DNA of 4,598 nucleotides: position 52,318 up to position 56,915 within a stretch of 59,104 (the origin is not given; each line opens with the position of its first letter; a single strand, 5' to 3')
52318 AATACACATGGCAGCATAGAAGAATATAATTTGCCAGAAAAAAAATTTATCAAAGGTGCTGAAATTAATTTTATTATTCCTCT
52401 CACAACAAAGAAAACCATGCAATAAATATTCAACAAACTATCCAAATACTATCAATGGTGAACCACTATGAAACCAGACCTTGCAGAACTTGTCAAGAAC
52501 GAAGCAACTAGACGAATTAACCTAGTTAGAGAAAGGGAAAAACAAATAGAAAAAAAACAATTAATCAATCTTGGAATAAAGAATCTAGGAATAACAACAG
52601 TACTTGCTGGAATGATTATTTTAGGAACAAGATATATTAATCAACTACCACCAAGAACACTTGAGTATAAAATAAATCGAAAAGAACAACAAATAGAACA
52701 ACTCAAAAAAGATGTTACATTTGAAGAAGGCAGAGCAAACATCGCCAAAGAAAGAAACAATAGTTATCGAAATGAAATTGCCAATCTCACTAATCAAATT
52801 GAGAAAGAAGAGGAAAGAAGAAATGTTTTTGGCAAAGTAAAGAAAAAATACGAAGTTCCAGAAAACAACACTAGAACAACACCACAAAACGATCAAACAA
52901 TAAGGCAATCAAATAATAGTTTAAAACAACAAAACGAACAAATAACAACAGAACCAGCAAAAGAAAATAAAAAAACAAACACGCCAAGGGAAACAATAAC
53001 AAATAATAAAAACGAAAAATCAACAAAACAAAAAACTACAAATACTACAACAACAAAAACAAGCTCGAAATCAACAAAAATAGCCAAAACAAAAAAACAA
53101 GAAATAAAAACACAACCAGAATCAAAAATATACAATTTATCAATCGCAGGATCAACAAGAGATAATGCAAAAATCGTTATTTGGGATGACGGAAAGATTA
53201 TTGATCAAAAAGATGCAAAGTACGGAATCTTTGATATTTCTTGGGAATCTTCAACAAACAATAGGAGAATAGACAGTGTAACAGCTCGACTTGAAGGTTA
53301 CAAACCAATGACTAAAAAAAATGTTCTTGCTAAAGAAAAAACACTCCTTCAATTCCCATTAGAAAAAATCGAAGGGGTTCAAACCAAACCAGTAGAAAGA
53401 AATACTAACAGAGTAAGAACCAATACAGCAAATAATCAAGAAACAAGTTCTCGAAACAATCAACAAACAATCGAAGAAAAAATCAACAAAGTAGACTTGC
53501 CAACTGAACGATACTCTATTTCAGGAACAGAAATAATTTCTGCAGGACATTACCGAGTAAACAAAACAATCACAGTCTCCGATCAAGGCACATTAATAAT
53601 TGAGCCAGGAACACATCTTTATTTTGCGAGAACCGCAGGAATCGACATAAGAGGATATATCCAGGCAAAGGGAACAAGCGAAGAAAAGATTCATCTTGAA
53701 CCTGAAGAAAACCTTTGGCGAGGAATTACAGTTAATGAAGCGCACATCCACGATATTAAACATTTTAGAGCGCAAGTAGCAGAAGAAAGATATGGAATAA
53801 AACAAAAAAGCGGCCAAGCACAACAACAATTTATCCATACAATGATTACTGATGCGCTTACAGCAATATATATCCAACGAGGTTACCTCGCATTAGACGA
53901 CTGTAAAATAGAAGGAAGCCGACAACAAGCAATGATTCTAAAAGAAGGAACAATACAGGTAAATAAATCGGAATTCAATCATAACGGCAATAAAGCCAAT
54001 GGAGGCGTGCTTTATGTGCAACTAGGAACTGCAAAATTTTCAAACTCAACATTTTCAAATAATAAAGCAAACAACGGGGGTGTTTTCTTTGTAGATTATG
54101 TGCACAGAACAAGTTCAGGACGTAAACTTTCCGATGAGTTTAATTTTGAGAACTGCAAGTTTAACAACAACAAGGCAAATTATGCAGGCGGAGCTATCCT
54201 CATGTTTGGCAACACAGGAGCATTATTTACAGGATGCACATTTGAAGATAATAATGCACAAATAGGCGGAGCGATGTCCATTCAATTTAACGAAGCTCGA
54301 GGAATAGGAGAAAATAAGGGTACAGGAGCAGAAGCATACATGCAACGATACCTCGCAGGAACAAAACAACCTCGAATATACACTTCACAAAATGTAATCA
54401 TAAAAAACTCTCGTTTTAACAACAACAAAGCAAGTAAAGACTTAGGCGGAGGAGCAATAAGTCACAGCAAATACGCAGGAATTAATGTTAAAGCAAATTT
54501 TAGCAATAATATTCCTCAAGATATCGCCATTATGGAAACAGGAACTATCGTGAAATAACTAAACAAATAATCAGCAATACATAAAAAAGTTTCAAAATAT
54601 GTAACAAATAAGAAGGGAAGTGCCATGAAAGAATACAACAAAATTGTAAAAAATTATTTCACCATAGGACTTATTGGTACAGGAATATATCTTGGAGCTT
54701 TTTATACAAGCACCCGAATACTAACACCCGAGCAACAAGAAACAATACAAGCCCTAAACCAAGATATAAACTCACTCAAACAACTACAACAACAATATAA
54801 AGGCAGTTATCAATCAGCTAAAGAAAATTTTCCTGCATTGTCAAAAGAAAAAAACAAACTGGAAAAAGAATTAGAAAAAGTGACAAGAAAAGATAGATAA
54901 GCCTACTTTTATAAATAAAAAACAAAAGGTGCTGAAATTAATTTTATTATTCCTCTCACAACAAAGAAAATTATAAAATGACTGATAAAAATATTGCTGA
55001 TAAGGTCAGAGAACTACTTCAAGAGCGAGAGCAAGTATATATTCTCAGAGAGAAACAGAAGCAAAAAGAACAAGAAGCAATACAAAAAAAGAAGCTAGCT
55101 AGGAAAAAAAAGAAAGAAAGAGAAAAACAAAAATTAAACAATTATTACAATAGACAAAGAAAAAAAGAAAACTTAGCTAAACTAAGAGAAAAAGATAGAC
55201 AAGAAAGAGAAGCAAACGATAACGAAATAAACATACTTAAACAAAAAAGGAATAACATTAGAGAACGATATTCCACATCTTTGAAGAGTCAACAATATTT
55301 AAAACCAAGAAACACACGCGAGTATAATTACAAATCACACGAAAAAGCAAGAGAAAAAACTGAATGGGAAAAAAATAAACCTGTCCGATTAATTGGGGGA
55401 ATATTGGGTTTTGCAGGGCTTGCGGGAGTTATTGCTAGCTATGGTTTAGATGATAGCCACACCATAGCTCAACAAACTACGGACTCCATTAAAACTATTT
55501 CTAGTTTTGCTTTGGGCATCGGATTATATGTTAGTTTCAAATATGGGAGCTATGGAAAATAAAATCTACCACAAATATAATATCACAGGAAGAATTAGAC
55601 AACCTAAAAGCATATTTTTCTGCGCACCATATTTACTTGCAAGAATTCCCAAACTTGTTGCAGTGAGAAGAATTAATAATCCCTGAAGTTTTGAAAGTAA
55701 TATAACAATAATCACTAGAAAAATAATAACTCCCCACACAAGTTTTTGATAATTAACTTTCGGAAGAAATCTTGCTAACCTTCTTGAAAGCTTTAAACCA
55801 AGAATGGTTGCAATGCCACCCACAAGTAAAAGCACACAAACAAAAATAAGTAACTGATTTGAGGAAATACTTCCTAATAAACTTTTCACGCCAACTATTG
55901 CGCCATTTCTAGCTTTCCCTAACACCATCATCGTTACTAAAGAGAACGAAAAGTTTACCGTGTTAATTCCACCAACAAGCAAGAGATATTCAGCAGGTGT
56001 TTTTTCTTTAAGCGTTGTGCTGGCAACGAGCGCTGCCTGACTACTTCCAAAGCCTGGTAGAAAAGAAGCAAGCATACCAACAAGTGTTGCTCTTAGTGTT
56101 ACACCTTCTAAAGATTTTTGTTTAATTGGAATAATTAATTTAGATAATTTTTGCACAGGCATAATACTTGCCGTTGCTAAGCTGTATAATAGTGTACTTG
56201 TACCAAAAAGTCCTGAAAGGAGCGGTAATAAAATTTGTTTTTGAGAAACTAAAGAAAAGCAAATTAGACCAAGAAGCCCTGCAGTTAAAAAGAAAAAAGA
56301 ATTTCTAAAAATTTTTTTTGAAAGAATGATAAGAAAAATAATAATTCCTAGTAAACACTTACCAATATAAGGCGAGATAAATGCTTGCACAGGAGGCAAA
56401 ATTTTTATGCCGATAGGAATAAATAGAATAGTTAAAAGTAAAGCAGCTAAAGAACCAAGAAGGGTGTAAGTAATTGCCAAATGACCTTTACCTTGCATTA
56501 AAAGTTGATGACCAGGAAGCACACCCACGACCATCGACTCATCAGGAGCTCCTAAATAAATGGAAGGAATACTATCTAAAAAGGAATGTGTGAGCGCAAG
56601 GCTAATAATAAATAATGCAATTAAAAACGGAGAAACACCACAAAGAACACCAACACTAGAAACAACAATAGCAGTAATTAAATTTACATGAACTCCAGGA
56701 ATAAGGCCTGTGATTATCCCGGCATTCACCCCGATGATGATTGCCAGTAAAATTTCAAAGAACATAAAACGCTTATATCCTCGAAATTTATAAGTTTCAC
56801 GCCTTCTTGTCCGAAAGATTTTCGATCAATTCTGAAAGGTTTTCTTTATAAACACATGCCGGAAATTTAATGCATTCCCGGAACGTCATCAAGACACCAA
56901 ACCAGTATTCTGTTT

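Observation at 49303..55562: Tandemly duplicated surface cassette: TM/coiled-coil/PEGA-like/Pmp-type beta-helix protein plus small TM coiled-coil partner plus lipoprotein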

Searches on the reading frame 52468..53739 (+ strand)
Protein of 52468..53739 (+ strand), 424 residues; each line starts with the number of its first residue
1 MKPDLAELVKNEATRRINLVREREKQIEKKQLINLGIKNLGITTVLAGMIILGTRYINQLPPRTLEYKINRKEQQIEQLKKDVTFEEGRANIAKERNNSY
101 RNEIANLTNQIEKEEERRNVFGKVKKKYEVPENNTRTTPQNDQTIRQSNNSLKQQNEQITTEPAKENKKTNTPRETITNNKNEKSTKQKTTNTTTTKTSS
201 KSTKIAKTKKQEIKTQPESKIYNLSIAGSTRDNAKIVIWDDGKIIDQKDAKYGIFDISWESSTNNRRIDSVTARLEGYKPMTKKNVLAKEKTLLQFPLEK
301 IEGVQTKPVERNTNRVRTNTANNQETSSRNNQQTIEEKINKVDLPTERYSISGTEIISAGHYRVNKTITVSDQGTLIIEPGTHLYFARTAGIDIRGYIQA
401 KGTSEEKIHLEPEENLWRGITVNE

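Call 31: find_homologous_proteins(query=A2, max_evalue=0.001)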
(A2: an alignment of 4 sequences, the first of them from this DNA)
Query A2 (4 sequences) (424 aa, profile of the alignment): 2 proteins with E <= 0.001 among 8000 candidates.
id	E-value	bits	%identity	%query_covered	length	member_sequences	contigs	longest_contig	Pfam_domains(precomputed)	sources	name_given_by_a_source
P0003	6.5e-176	604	23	100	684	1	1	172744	-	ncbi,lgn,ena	-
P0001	1.6e-160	553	100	100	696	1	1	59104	-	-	-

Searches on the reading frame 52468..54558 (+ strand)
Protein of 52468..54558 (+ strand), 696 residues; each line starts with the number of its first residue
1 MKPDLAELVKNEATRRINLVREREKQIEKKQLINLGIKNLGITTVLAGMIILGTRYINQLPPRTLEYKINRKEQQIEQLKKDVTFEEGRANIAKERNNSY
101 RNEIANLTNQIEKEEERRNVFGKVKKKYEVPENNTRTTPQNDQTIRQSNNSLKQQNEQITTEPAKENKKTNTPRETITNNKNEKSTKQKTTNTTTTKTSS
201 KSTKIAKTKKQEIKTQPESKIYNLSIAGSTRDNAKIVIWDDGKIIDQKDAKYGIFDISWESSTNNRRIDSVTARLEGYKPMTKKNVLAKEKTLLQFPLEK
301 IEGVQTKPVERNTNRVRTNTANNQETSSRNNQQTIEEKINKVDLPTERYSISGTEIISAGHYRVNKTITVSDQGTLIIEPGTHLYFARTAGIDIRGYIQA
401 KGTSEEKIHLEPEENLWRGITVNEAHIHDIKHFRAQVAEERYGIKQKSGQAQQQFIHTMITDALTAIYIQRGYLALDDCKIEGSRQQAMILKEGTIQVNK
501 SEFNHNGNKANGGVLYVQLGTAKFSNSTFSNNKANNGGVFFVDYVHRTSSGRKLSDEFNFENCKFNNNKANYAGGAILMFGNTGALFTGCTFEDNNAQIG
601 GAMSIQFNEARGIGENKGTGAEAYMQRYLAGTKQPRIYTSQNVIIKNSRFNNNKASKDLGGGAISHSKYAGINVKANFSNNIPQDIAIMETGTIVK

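Call 3: search_protein_families(library=pfam, proteins=[window:52468-54558:+], max_evalue=1)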
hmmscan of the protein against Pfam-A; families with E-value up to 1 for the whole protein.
window:52468-54558:+ (696 aa): 2 families
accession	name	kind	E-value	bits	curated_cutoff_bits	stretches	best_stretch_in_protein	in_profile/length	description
PF02415.23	Chlam_PMP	-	0.021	15.5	20.6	3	562-577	1-16/19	Chlamydia polymorphic membrane protein (Chlamydia_PMP) repeat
PF16296.10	TM_PBP2_N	-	0.039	14.4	31.4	1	190-234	19-64/83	N-terminal of TM subunit in PBP-dependent ABC transporters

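Call 4: search_protein_families(library=ncbifam, proteins=[window:52468-54558:+], max_evalue=1)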
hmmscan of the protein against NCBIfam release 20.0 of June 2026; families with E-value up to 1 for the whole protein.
window:52468-54558:+ (696 aa): 3 families
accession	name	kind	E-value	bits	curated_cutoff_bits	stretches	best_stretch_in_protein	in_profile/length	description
NF007285.1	PRK09752.1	equivalog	0.0067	14.1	1459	1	503-674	162-337/1250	AIDA-I family autotransporter adhesin YfaL/EhaC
NF007050.0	PRK09504.1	equivalog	0.18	11.9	161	1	410-461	8-61/122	Fe-S cluster assembly scaffold SufA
TIGR01376.1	POMP_repeat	repeat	0.41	10.6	15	1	559-578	1-20/28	polymorphic outer membrane protein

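Call 19: search_solved_structures(query=window:52468-54558:+, max_evalue=10)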
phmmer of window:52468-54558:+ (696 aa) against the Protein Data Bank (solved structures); distinct sequences matched with E-value up to 10: 2.
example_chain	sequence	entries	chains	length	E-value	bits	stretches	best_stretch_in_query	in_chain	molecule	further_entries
3jyg_A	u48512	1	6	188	1.2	10.7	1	408-496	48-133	Uncharacterized protein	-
2eqb_B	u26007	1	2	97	2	10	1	53-140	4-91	Rab guanine nucleotide exchange factor SEC2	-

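Call 56: search_protein_families(library=phrogs, proteins=[window:52468-54558:+], max_evalue=0.01)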
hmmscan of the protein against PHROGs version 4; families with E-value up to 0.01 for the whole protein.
window:52468-54558:+ (696 aa): 0 families

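Call 57: search_protein_families(library=padloc, proteins=[window:52468-54558:+], max_evalue=0.01)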
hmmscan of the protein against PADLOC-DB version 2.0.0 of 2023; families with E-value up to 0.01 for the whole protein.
window:52468-54558:+ (696 aa): 1 family
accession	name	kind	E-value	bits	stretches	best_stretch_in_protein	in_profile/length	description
PDLC00583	JetC3|JetC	-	0.0078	12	0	15-319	751-1016/1471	DUF3584 domain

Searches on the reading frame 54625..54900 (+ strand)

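Call 3: search_protein_families(library=pfam, proteins=[window:54625-54900:+], max_evalue=1)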
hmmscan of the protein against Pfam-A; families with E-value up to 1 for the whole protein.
window:54625-54900:+ (91 aa): 13 families
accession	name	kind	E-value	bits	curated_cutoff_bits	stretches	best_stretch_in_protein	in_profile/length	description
PF11180.13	DUF2968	-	0.0018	18.3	27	1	23-89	104-170/180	Protein of unknown function (DUF2968)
PF06419.17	COG6_N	-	0.0062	17.1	27.4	1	38-90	39-91/114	Conserved oligomeric complex COG6, N-terminal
PF10241.14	KxDL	-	0.007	17.1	27.2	1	36-89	17-70/86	Uncharacterized conserved protein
PF02183.23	HALZ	-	0.0075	16.9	28.1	1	59-89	11-41/43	Homeobox associated leucine zipper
PF04108.17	ATG17_like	-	0.011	15.6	43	1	37-88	131-183/355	Autophagy protein ATG17-like domain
PF12325.13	TMF_TATA_bd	-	0.013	16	29.1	0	28-57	81-110/115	TATA element modulatory factor 1 TATA binding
PF15642.11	Tox-ODYAM1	-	0.015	14.8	25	1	43-84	83-124/385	Toxin in Odyssella and Amoebophilus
PF08317.16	Spc7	-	0.025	14.4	34.5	1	33-86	141-194/196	Spc7 kinetochore protein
PF03961.19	FapA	-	0.052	13.6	31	1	36-88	153-217/272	Flagellar Assembly Protein A beta solenoid domain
PF25078.1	DUF7801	-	0.069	13.8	33.2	1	40-89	68-117/155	Domain of unknown function (DUF7801)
PF16326.10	ABC_tran_CTD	-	0.11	13.2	32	1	38-86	7-60/69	ABC transporter C-terminal domain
PF04906.18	Tweety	-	0.4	9.8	31.8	1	40-86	299-345/431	Tweety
PF06005.17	ZapB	-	0.73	10.8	31.5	1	39-86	18-65/71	Cell division protein ZapB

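Call 4: search_protein_families(library=ncbifam, proteins=[window:54625-54900:+], max_evalue=1)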
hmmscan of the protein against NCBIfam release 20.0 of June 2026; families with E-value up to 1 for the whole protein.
window:54625-54900:+ (91 aa): 12 families
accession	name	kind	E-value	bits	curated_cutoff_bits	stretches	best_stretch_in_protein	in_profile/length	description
TIGR04211.1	SH3_and_anchor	equivalog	9.5e-06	25.3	65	1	29-88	63-122/198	TIGR04211 family SH3 domain-containing protein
NF033928.1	alph_xenorhab_A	subfamily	8.7e-05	22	125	1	2-86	202-288/339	alpha-xenorhabdolysin family binary toxin subunit A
NF046104.1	PptglHdxlasePcsB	equivalog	0.0034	16.6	450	1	19-88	12-81/400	peptidoglycan hydrolase PcsB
NF008173.0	PRK10920.1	equivalog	0.01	15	313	1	23-87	52-119/390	uroporphyrinogen-III C-methyltransferase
TIGR01011.1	rpsB_bact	equivalog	0.012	14.9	76.3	1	40-86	101-149/225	30S ribosomal protein S2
TIGR00344.1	alaS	equivalog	0.031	12.5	457.05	1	30-89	686-745/847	alanine--tRNA ligase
NF045487.1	ASRP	equivalog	0.055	12.1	300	1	37-86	188-237/593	archaea-specific SMC-related protein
NF010723.1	PRK14125.1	equivalog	0.062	13.3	60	1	10-82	4-74/87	cell division suppressor protein YneA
TIGR04116.1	CXXX_rpt_assoc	equivalog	0.067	13.4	50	1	32-88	4-56/90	CXXX repeat peptide modification system protein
NF008244.0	PRK11020.1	equivalog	0.09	13.3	110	1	37-89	5-55/120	YibL family ribosome-associated protein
NF045979.1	ComEC_MAG0480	equivalog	0.52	9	150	1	6-89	106-190/461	MAG0480 family ComEC-like protein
NF047408.1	SA0632_fam_LP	equivalog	0.86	9.3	70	0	42-85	25-68/68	SA0632 family lipoprotein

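Call 56: search_protein_families(library=phrogs, proteins=[window:54625-54900:+], max_evalue=0.01)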
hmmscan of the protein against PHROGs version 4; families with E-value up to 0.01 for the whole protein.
window:54625-54900:+ (91 aa): 3 families
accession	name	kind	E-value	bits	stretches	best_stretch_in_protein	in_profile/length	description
phrog_739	-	lysis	4.4e-06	27.9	1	12-85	14-91/122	Rz-like spanin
phrog_5553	-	unknown function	0.0024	19.1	1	38-89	13-64/114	-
phrog_77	-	DNA, RNA and nucleotide metabolism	0.0054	16.2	1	29-88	706-753/967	SbcC-like subunit of palindrome specific endonuclease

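Call 57: search_protein_families(library=padloc, proteins=[window:54625-54900:+], max_evalue=0.01)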
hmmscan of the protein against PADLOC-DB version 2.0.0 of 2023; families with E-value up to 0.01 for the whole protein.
window:54625-54900:+ (91 aa): 1 family
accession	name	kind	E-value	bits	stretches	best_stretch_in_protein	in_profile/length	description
PDLC02731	PbeC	-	0.0092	12.8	1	30-89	419-478/645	PbeC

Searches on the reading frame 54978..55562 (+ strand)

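Call 3: search_protein_families(library=pfam, proteins=[window:54978-55562:+], max_evalue=1)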
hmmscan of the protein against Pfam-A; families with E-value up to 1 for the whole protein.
window:54978-55562:+ (194 aa): 2 families
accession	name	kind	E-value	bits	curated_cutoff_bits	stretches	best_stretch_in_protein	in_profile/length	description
PF01080.22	Presenilin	-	0.06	12.5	34.3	1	18-132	219-328/408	Presenilin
PF24417.1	DUF7549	-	0.12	12.7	27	1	128-158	108-138/166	Family of unknown function (DUF7549)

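Call 4: search_protein_families(library=ncbifam, proteins=[window:54978-55562:+], max_evalue=1)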
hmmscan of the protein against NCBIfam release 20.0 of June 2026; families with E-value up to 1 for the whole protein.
window:54978-55562:+ (194 aa): 6 families
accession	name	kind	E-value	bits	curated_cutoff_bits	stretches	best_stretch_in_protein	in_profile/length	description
NF047351.1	lipase_YSIRK_Sa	exception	0.0013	17.2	650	1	24-147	227-346/704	YSIRK-targeted triacylglycerol lipase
NF010228.0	PRK13682.1-3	equivalog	0.27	11.3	71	1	136-152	11-27/57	hypothetical protein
TIGR00675.1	dcm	superfamily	0.34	10.5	100.65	1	15-117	150-260/329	DNA (cytosine-5-)-methyltransferase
NF005942.0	PRK07994.1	equivalog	0.49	9.3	613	1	15-133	429-536/655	DNA polymerase III subunit gamma/tau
TIGR00437.1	feoB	equivalog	0.5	9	315.65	1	25-155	156-267/594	ferrous iron transport protein B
TIGR00585.2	mutl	equivalog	0.56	9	180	1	5-131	314-439/555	DNA mismatch repair endonuclease MutL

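Call 56: search_protein_families(library=phrogs, proteins=[window:54978-55562:+], max_evalue=0.01)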
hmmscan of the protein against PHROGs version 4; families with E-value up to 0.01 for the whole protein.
window:54978-55562:+ (194 aa): 0 families

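Call 57: search_protein_families(library=padloc, proteins=[window:54978-55562:+], max_evalue=0.01)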
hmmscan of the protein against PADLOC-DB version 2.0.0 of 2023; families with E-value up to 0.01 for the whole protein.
window:54978-55562:+ (194 aa): 0 families

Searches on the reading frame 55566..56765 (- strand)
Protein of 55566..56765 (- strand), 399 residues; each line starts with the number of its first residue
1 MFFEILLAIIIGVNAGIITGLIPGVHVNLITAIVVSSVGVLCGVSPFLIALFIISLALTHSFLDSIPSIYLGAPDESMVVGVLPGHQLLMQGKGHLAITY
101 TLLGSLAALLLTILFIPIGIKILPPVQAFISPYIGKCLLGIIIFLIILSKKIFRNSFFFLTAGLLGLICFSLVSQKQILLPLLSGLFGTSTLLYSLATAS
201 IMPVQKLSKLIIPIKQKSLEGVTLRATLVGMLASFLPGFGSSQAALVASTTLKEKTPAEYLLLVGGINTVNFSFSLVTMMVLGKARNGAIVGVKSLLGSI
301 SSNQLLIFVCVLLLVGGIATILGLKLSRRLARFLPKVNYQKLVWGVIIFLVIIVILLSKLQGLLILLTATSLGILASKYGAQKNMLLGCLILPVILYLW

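Call 3: search_protein_families(library=pfam, proteins=[window:55566-56765:-], max_evalue=1)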
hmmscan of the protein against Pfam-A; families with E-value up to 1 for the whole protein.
window:55566-56765:- (399 aa): 1 family
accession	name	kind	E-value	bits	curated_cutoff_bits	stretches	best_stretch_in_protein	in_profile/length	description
PF01970.21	TctA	-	2.5e-49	168.5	28.9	1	6-386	1-421/423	Tripartite tricarboxylate transporter TctA family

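Call 4: search_protein_families(library=ncbifam, proteins=[window:55566-56765:-], max_evalue=1)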
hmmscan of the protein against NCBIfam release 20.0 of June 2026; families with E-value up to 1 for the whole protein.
window:55566-56765:- (399 aa): 2 families
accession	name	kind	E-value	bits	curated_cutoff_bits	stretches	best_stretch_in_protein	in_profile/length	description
NF045974.1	conju_CD1108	subfamily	0.05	13.4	100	1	326-388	40-100/190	CD1108 family mobile element protein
NF037947.1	holin_4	subfamily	0.63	10.6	70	1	37-72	9-44/75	bacteriophage holin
